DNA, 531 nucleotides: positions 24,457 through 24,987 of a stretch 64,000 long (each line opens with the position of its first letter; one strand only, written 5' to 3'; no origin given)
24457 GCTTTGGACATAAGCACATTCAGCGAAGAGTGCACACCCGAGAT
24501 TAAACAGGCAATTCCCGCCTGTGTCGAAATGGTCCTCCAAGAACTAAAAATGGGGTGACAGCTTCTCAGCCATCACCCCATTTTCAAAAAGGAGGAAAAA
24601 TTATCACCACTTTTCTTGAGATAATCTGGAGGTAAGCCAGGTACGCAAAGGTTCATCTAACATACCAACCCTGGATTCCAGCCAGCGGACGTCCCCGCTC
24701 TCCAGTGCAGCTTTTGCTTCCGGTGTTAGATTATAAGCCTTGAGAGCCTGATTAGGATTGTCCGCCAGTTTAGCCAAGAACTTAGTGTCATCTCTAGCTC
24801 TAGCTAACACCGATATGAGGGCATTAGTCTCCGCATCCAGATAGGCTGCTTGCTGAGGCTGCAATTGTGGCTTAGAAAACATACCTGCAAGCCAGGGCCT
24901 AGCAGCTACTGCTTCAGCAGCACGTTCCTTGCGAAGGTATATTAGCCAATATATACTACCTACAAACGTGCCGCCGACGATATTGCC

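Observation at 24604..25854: FNT anion channel carrying a C-terminal soluble domain that also exists as two free-standing genes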

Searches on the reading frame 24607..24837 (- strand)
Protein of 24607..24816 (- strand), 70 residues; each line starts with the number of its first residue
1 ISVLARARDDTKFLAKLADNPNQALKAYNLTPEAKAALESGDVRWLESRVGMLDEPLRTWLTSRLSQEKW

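Call 3: search_protein_families(library=pfam, proteins=[window:24607-24816:-], max_evalue=1)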
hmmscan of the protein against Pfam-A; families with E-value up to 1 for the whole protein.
seq(70 aa): 1 family
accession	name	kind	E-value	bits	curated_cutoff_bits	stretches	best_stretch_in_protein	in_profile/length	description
PF14407.11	Frankia_peptide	-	0.00099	19.8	48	1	3-57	5-61/63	Ribosomally synthesized peptide prototyped by Frankia Franean1_4349.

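Call 4: search_protein_families(library=ncbifam, proteins=[window:24607-24816:-], max_evalue=1)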
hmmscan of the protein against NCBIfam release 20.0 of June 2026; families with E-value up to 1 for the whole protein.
seq(70 aa): 1 family
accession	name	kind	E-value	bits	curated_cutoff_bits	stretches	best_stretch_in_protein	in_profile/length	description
NF038399.1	NH_RiPP_Os17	domain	8e-08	32.3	40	1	3-56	6-61/63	Os1348 family NHLP clan protein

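Call 23: search_solved_structures(query=A1, max_evalue=10, show_alignments=3)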
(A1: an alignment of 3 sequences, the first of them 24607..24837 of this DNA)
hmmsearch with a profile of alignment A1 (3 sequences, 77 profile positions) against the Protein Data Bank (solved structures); distinct sequences matched with E-value up to 10: 20.
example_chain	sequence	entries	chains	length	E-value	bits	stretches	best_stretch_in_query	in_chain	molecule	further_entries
6lk7_A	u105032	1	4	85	0.1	16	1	6-56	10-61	Nitrile hydratase, alpha chain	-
7ltc_B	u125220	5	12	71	0.17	15.2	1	15-58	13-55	LigA domain-containing protein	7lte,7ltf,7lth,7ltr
7lts_B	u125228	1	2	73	0.18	15.2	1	15-58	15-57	LigA domain-containing protein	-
9chi_B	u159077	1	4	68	0.18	15.1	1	15-58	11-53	SonA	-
9cgw_B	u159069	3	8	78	0.19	15.1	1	15-58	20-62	Extradiol ring-cleavage dioxygenase LigAB LigA subunit domain-containing protein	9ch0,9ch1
8g9j_A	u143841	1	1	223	0.21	14.9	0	7-43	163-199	THR1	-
8t1s_B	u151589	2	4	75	0.23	14.8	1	15-58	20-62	Extradiol ring-cleavage dioxygenase LigAB LigA subunit domain-containing protein | RiPP precursor (SonA)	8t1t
9ch7_B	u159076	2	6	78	0.24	14.8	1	15-58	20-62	Extradiol ring-cleavage dioxygenase LigAB LigA subunit domain-containing protein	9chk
9ch2_B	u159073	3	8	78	0.25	14.7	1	15-58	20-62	Extradiol ring-cleavage dioxygenase LigAB LigA subunit domain-containing protein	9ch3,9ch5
1v29_A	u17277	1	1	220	0.56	13.6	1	9-41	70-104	nitrile hydratase a chain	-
4ob1_A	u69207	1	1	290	0.59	13.5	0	9-33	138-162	Cobalt-containing nitrile hydratase subunit alpha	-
3wku_A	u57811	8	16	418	1.1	12.7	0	16-40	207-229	Gallate dioxygenase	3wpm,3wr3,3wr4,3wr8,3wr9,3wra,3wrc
3wrb_A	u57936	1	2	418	1.1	12.7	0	16-40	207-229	Gallate dioxygenase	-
7qop_A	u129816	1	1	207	1.3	12.4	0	9-46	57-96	Nitrile hydratase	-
7qom_A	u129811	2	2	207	1.3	12.4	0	9-46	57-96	Nitrile hydratase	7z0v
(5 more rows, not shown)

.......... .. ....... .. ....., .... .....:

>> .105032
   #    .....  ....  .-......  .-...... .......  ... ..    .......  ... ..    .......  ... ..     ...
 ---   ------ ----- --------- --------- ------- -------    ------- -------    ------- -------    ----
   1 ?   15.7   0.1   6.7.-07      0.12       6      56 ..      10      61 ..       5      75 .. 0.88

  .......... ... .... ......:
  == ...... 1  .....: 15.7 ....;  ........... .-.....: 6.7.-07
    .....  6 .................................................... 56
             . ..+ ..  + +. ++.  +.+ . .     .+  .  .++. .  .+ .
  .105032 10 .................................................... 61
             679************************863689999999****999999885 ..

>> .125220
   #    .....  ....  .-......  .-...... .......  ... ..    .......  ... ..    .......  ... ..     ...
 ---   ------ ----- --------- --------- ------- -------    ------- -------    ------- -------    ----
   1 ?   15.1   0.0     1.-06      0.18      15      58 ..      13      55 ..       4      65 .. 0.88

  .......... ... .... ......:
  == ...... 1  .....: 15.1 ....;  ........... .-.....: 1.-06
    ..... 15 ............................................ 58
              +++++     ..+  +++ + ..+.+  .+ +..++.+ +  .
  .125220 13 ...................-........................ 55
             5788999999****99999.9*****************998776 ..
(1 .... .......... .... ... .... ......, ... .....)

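Call 27: search_protein_representatives(alignment_id=A1)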
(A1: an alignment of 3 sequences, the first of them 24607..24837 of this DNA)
Query: 3 sequences, 77 profile positions. Proteins with E-value up to 0.001 (for the whole library): 341; up to 1e-10: 137; up to 1e-30: 8. The best 150 are listed.
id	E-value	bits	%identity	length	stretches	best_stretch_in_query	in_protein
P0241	4.2e-43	161.4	-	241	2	4-75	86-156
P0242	9.5e-40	150.7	-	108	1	1-77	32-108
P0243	5.6e-35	135.4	-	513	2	5-77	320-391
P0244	1.5e-33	130.8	-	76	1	5-77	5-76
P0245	2.2e-33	130.3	-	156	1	3-77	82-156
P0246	5.5e-33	129.0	-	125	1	2-77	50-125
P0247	6.1e-33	128.9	-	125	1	2-77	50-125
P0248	2.3e-32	127.0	-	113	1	3-77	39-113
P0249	2.8e-29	117.1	-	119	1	5-77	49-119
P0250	4.8e-29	116.4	-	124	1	2-77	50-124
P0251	8.7e-29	115.6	-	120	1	3-77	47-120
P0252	2.9e-28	113.9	-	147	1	2-77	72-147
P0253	8.4e-28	112.4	-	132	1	5-77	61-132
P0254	6.0e-27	109.7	-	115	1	2-77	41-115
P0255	6.7e-27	109.5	-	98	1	2-77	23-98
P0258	1.4e-26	108.5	-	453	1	4-77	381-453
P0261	3.5e-26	107.2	-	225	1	5-77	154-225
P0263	9.1e-26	105.9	-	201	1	4-77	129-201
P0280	6.8e-22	93.5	-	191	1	3-77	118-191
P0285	9.3e-21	89.8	-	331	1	5-77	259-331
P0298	7.7e-19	83.7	-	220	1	4-77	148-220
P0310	1.4e-17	79.7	-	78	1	3-77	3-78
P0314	2.0e-17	79.2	-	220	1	5-77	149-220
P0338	3.7e-15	71.9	-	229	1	5-76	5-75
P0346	3.8e-14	68.6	-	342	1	2-71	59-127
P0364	4.7e-12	61.9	-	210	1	8-77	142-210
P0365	5.0e-12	61.8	-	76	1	7-77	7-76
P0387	4.6e-10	55.6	-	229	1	7-77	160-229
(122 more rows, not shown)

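Call 28: search_protein_families(library=pfam, proteins=[P0241, P0243, P0258, P0261, P0263, P0280, P0285, P0298, P0314, P0346], max_evalue=0.01)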
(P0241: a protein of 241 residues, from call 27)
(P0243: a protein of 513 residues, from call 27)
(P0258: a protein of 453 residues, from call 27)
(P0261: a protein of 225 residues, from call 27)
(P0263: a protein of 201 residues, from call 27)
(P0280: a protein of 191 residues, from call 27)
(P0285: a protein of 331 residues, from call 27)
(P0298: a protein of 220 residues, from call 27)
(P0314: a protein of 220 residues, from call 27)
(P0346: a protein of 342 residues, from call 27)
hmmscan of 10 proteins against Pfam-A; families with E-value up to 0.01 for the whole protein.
P0241 (241 aa): 5 families
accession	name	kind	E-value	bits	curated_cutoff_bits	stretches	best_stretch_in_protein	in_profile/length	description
PF12728.13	HTH_17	-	1e-11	45.3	27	1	10-55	1-45/51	Helix-turn-helix domain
PF13411.12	MerR_1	-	3.1e-07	30.8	21.6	1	14-57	4-47/69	MerR HTH family regulatory protein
PF14407.11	Frankia_peptide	-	1.5e-06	28.8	48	1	91-145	5-61/63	Ribosomally synthesized peptide prototyped by Frankia Franean1_4349.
PF00376.29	MerR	-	9.8e-06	25.7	28.2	1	15-48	4-38/38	MerR family regulatory protein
PF02650.20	HTH_WhiA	-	0.008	17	27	0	211-239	23-53/84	WhiA C-terminal HTH domain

P0243 (513 aa): 12 families
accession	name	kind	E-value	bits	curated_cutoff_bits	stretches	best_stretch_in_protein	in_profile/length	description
PF17179.9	Fer4_22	-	5.4e-26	91.7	27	1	208-300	1-94/95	4Fe-4S dicluster domain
PF13534.11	Fer4_17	-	2.5e-08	34.8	22.2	1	173-220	17-57/61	4Fe-4S dicluster domain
PF12838.12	Fer4_7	-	4.3e-08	33.9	27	1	287-301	2-16/52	4Fe-4S dicluster domain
PF00037.32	Fer4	-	3.4e-07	30.2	21.1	2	286-298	7-19/24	4Fe-4S binding domain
PF13237.11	Fer4_10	-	2.9e-06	27.6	25.5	1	286-308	8-22/53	4Fe-4S dicluster domain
PF12797.12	Fer4_2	-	3.7e-06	27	24.5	1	286-299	9-22/22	4Fe-4S binding domain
PF13187.11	Fer4_9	-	6.3e-06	26.6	27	1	208-300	1-50/52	4Fe-4S dicluster domain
PF13183.11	Fer4_8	-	3.1e-05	24.9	27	1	206-300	2-67/68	4Fe-4S dicluster domain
PF12837.12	Fer4_6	-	4.5e-05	23.7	25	1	286-299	8-21/24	4Fe-4S binding domain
PF14697.11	Fer4_21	-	0.00017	22.1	35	0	199-225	31-57/59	4Fe-4S dicluster domain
PF12800.12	Fer4_4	-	0.0016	19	24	0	286-298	3-15/17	4Fe-4S binding domain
PF14407.11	Frankia_peptide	-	0.0074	17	48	0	446-481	5-42/63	Ribosomally synthesized peptide prototyped by Frankia Franean1_4349.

P0258 (453 aa): 2 families
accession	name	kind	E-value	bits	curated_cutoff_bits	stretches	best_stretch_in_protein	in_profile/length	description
PF01226.23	Form_Nir_trans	-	7.4e-76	255.1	34.6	1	59-317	1-240/240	Formate/nitrite transporter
PF14407.11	Frankia_peptide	-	0.0014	19.3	48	1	386-431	5-52/63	Ribosomally synthesized peptide prototyped by Frankia Franean1_4349.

P0261 (225 aa): 3 families
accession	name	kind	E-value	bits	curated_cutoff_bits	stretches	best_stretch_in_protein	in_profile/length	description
PF02769.27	AIRS_C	-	3.4e-11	44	23.1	1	7-71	11-75/156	AIR synthase related protein, C-terminal domain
PF01226.23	Form_Nir_trans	-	8.3e-08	32.3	34.6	1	80-106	213-240/240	Formate/nitrite transporter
PF14407.11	Frankia_peptide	-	0.00076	20.1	48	1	157-212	3-61/63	Ribosomally synthesized peptide prototyped by Frankia Franean1_4349.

P0263 (201 aa): 2 families
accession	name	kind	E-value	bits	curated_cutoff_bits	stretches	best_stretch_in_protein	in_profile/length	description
PF01061.29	ABC2_membrane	-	1e-05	25.7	26.9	1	2-65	52-117/211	ABC-2 type transporter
PF14407.11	Frankia_peptide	-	0.0037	18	48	1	135-186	6-59/63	Ribosomally synthesized peptide prototyped by Frankia Franean1_4349.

P0280 (191 aa): 2 families
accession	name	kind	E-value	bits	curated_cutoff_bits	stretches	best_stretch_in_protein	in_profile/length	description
PF01568.27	Molydop_binding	-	7.6e-25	87.5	26.8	1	1-106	4-110/110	Molydopterin dinucleotide binding domain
PF14407.11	Frankia_peptide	-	9.6e-07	29.4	48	1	125-178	6-61/63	Ribosomally synthesized peptide prototyped by Frankia Franean1_4349.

P0285 (331 aa): 3 families
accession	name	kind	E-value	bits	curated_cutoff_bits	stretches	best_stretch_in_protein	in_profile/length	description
PF00072.30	Response_reg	-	2.6e-60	201.9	30.2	2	4-113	1-110/111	Response regulator receiver domain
PF23198.2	PDE8A_N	-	0.00033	21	29.6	1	2-81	11-91/147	PDE8A-like, N-terminal domain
PF00496.27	SBP_bac_5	-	0.0011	18.7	32.4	0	70-104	144-180/368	Bacterial extracellular solute-binding proteins, family 5 Middle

P0298 (220 aa): 1 family
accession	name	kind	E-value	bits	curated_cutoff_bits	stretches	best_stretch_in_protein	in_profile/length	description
PF00072.30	Response_reg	-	6.1e-29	100.9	30.2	1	16-125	1-110/111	Response regulator receiver domain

P0314 (220 aa): 1 family
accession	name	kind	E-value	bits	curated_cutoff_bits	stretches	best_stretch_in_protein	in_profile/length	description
PF00072.30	Response_reg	-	8.3e-31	106.9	30.2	1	11-120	1-110/111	Response regulator receiver domain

P0346 (342 aa): 2 families
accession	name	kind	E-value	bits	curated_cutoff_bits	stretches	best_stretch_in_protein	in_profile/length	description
PF01257.25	2Fe-2S_thioredx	-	3.9e-49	166.7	24.8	1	199-342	2-145/145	Thioredoxin-like [2Fe-2S] ferredoxin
PF14407.11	Frankia_peptide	-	0.00065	20.4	48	1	66-122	5-63/63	Ribosomally synthesized peptide prototyped by Frankia Franean1_4349.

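Call 31: find_related_loci(query=A1, collection=genome_contigs, flank=10000)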
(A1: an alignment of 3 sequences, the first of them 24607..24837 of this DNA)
Query A1 (77 aa) in genome_contigs; peptide patterns used: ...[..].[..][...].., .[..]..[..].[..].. (x = any residue, [..] = any of these).
300 stretches matched a pattern; 33 encode a relative of the query (tblastn E <= 1e-3); 32 distinct loci.
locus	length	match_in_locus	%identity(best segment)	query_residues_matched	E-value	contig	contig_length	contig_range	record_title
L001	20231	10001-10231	92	1-77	1e-45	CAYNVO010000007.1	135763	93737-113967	MAG TPA_asm: uncultured Dehalococcoidales bacterium isolate SRP178699_co1_561 genome assembly, contig: NODE_49_length_13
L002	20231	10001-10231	92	1-77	4e-45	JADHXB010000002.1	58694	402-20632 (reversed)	MAG: Dehalococcoidia bacterium isolate BS750m-G42 BS-750m-C336, whole genome shotgun sequence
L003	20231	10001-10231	90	1-77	1e-43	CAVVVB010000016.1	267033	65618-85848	MAG: uncultured Chloroflexia bacterium isolate MFD03726.bin.2.26 genome assembly, contig: contig_40585, whole genome sho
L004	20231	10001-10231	91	1-77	9e-44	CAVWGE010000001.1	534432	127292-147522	MAG: uncultured Chloroflexia bacterium isolate MFD04408.bin.1.9 genome assembly, contig: contig_16032, whole genome shot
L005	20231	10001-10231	88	1-77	2e-43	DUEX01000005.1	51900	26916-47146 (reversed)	MAG TPA_asm: Dehalococcoidia bacterium isolate W265 Contig5, whole genome shotgun sequence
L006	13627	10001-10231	88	1-77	1e-42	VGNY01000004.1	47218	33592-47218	MAG: Chloroflexi bacterium isolate M_DeepCast_200m_mx_194 M_DeepCast_200m_mx_194_Ga0194113_10000621, whole genome shotgu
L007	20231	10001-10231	86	1-77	3e-42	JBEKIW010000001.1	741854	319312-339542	MAG: Dehalococcoidia bacterium isolate SPRUCE 309 SPRUCE_309_1, whole genome shotgun sequence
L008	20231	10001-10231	87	1-77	1e-42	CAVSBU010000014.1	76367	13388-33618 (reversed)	MAG: uncultured Chloroflexia bacterium isolate MFD04408.bin.2.15 genome assembly, contig: contig_33427, whole genome sho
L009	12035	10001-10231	84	1-77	4e-41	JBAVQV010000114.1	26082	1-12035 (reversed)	MAG: Dehalococcoidia bacterium isolate MFD02350_ilm_asm_bin2 k127_73145, whole genome shotgun sequence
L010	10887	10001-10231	81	1-77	1e-39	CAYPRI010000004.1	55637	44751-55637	MAG TPA_asm: uncultured Dehalococcoidales bacterium isolate SRP098346_co1_420 genome assembly, contig: NODE_230_length_5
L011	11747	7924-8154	82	1-77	3e-39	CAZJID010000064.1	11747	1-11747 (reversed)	MAG TPA_asm: uncultured Dehalococcoidales bacterium isolate SRP214966_co4_401 genome assembly, contig: NODE_5715_length_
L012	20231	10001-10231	74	1-77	1e-35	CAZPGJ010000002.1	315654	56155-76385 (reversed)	MAG TPA_asm: uncultured Dehalococcoidales bacterium isolate binchicken_co294_83 genome assembly, contig: NODE_35_length_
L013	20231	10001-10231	74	1-77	2e-35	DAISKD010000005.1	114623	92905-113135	MAG TPA_asm: Chloroflexota bacterium isolate CTOTU21513 NODE_134_length_114623_cov_15.793084, whole genome shotgun seque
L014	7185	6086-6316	70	1-77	9e-35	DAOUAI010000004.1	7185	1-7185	MAG TPA_asm: Dehalococcoidia bacterium isolate H62_637 k111_758575, whole genome shotgun sequence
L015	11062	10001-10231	71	1-77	2e-34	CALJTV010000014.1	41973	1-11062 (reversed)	MAG: uncultured Dehalococcoidia bacterium isolate S1_Bin_MAXBIN__111_1 genome assembly, contig: c_000000703160, whole ge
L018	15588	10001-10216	65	6-77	4e-26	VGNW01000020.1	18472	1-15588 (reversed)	MAG: Chloroflexi bacterium isolate M_DeepCast_200m_m2_194 M_DeepCast_200m_m2_194_Ga0194113_10004408, whole genome shotgu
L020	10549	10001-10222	64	4-77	1e-24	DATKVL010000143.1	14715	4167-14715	MAG TPA_asm: Dehalococcoidia bacterium isolate SMAG_U14132 k141_988786, whole genome shotgun sequence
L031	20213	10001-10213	44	7-77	2e-14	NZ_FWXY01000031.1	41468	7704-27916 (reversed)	Desulfocicer vacuolatum DSM 3385, whole genome shotgun sequence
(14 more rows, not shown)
